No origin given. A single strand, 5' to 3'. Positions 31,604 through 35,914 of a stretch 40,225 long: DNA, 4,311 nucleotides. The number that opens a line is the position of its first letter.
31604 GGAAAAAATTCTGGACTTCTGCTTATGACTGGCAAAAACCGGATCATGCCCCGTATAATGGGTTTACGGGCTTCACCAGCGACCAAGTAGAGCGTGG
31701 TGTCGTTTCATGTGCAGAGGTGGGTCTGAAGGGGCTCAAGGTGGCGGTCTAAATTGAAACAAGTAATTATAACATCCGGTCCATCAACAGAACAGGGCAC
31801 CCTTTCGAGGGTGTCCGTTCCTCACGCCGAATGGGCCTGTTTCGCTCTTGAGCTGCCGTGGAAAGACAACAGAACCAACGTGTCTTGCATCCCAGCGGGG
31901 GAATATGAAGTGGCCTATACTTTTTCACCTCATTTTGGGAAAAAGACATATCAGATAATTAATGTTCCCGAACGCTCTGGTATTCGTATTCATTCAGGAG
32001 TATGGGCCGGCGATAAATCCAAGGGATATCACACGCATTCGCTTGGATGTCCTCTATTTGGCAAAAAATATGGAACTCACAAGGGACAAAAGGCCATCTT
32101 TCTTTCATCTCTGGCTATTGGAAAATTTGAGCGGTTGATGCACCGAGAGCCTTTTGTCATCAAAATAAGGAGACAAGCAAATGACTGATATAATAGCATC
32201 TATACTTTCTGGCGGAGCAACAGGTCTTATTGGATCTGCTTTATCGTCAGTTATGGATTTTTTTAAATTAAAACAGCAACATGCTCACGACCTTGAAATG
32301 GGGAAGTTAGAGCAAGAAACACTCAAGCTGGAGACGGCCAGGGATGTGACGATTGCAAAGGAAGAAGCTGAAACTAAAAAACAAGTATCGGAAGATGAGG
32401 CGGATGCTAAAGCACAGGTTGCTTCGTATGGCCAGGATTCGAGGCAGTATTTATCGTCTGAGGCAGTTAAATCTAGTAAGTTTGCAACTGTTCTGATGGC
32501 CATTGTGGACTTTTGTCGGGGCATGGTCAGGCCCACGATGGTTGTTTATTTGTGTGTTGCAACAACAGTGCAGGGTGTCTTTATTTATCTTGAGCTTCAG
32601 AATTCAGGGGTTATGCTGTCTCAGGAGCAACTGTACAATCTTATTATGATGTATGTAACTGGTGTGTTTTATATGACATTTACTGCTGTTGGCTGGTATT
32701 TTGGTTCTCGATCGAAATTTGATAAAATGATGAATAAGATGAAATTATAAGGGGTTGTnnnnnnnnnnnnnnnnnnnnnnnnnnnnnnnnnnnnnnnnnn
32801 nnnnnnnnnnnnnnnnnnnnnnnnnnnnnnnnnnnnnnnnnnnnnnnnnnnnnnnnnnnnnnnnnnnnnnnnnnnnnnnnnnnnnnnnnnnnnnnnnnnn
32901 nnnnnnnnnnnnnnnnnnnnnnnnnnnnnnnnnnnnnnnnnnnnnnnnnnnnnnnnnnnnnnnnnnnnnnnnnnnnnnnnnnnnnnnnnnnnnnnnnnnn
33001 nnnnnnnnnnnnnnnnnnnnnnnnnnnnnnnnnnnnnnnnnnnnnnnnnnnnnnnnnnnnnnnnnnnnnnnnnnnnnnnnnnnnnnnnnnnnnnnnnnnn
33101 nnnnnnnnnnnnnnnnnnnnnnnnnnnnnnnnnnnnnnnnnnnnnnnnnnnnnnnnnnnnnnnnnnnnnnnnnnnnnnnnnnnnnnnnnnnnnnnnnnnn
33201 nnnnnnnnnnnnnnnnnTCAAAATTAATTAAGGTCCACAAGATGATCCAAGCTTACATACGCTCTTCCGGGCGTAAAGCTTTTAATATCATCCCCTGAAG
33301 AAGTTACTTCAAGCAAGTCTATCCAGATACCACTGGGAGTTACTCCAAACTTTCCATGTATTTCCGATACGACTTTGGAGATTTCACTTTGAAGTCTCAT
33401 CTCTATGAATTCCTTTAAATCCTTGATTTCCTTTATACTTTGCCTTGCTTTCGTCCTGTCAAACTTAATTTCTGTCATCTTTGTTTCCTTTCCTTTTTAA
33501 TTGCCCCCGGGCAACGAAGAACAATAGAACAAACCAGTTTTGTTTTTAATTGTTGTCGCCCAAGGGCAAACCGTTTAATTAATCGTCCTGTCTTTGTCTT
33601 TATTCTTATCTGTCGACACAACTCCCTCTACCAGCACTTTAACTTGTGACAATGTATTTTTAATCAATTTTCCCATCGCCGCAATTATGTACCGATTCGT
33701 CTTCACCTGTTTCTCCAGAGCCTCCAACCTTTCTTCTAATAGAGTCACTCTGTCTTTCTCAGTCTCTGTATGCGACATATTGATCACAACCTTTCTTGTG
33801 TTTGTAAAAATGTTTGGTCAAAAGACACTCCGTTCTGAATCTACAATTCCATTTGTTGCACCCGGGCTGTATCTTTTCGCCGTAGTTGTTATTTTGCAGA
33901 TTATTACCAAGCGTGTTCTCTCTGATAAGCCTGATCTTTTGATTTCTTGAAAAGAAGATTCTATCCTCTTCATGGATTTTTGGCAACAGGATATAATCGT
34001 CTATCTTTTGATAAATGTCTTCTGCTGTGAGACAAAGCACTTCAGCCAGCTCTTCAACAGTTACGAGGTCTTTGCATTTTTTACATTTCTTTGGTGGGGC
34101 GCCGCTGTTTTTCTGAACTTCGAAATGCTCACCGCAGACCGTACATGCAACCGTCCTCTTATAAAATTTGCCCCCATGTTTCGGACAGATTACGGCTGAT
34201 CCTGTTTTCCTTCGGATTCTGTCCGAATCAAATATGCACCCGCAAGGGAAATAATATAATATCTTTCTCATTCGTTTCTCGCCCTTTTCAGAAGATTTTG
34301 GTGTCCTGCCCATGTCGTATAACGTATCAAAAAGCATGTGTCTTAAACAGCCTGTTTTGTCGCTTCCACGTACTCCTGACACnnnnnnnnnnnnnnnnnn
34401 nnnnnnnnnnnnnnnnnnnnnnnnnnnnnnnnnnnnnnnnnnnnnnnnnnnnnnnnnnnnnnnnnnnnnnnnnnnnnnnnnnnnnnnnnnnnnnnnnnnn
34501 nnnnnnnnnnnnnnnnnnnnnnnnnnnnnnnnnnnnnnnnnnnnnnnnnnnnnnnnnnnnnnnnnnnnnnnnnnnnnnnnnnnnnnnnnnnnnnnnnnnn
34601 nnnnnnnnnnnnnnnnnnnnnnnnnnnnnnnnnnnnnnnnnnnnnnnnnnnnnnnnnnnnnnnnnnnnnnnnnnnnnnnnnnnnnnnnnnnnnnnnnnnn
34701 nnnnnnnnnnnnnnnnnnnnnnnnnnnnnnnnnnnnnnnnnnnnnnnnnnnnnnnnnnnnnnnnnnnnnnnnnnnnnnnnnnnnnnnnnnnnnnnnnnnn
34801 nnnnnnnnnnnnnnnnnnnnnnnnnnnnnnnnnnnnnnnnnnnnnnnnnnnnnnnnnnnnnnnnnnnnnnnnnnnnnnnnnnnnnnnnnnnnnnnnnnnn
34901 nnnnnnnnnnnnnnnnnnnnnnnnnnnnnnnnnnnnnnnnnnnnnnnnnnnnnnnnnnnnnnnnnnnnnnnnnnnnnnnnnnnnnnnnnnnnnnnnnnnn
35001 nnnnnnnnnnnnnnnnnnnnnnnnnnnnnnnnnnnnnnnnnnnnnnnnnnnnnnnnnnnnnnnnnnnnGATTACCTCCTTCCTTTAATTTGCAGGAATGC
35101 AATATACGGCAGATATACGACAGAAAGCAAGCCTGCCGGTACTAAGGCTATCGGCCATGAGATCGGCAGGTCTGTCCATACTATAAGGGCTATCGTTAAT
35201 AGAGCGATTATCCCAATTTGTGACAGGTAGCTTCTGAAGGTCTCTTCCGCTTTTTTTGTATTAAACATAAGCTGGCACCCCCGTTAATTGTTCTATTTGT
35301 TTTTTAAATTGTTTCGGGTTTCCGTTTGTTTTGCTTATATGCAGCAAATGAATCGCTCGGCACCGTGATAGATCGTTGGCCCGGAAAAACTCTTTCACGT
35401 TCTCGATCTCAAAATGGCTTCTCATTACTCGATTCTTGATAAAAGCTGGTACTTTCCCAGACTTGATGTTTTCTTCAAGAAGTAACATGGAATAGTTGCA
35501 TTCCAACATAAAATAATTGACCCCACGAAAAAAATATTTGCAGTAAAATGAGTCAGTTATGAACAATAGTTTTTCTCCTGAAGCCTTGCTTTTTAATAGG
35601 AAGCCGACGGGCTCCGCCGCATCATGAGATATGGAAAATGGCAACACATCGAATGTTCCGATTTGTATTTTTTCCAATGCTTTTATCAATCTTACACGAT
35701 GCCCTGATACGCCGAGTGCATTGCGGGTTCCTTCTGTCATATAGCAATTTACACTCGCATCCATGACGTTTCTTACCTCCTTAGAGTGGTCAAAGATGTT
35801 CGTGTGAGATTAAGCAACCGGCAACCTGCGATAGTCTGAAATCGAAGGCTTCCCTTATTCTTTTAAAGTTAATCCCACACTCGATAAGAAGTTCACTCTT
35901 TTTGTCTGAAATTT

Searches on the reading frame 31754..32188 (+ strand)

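Call 76: search_protein_families(library=pfam, proteins=[window:31754-32188:+], max_evalue=0.001)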
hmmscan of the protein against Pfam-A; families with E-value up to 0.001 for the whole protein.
window:31754-32188:+ (144 aa): 1 family
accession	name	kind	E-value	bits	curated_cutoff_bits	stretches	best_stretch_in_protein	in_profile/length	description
PF18925.5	DUF5675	-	2.6e-22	79.3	26.7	1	11-130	7-113/114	Family of unknown function (DUF5675)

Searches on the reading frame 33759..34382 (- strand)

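Call 11: search_protein_families(library=phrogs, proteins=[window:33759-34382:-], max_evalue=0.001)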
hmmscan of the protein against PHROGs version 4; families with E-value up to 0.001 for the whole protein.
window:33759-34382:- (207 aa): 0 families

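Call 14: search_protein_families(library=pfam, proteins=[window:33759-34382:-], max_evalue=0.01)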
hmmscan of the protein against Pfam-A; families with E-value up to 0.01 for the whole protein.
window:33759-34382:- (207 aa): 1 family
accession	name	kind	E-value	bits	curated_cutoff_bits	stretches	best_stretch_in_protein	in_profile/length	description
PF09723.15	Zn_ribbon_8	-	0.0032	17.9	34.4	1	80-104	8-33/41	Zinc ribbon domain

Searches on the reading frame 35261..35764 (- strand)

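Call 11: search_protein_families(library=phrogs, proteins=[window:35261-35764:-], max_evalue=0.001)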
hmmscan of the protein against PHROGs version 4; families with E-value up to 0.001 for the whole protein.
window:35261-35764:- (167 aa): 1 family
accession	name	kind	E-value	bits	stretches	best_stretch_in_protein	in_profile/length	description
phrog_392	-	other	1.6e-47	163.7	1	4-167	79-246/348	metal-dependent hydrolase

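Call 14: search_protein_families(library=pfam, proteins=[window:35261-35764:-], max_evalue=0.01)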
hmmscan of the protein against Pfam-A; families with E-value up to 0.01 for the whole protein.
window:35261-35764:- (167 aa): 0 families

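Call 73: search_protein_families(library=ncbifam, proteins=[window:35261-35764:-], max_evalue=0.00001)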
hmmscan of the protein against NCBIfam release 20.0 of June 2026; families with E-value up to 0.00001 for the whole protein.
window:35261-35764:- (167 aa): 0 families
